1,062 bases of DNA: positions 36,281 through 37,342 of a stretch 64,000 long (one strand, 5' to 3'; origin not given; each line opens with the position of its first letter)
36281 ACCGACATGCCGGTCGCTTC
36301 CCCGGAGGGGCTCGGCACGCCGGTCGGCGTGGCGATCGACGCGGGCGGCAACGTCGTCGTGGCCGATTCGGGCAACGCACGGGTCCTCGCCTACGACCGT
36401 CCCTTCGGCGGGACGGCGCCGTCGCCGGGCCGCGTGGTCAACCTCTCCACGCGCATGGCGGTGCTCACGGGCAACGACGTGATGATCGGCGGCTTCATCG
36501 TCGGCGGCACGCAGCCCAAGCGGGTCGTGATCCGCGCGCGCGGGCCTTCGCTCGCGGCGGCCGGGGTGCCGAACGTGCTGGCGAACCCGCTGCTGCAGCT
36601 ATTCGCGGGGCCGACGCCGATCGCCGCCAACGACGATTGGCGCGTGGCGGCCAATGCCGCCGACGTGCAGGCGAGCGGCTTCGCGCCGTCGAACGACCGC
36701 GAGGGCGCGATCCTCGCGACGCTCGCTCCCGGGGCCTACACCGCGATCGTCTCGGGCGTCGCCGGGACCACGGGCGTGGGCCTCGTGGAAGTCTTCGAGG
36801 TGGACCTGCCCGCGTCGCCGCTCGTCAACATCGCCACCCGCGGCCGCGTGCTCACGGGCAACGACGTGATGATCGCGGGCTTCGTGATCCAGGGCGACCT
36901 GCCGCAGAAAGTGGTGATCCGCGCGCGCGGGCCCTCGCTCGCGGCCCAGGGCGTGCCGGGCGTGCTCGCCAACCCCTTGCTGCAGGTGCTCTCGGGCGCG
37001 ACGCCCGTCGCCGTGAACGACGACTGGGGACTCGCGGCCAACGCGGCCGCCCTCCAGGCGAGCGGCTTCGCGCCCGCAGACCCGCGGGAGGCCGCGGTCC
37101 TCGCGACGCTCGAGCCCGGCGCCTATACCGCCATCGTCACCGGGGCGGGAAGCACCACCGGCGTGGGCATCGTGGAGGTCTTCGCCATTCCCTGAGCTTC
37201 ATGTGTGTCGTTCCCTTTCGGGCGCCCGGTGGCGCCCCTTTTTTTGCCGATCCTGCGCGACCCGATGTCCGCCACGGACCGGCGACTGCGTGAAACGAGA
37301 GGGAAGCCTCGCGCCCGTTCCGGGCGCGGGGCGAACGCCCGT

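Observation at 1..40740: Ten secreted proteins with unrelated heads share an invariant C-terminal twin ~125-aa module that always ends EVF-x-x-stop: a candidate cargo-tag (sorting/anchoring) system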

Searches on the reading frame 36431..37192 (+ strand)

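Call 54: search_protein_families(library=ncbifam, proteins=[window:36431-37192:+], max_evalue=1)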
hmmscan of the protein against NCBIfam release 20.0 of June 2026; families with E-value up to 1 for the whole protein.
window:36431-37192:+ (254 aa): 3 families
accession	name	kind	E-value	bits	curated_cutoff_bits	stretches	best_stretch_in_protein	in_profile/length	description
NF038127.1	FDP_fam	subfamily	0.00072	20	29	1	51-109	50-107/150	DVUA0089 family protein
NF000133.1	Erm32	exception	0.022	14.3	550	1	55-123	41-109/280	23S rRNA (guanine(748)-N(1))-methyltransferase Erm(32)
NF040670.1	wall_bind_EntA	exception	0.11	11.9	560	1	69-151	170-250/291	cell wall-binding protein EntA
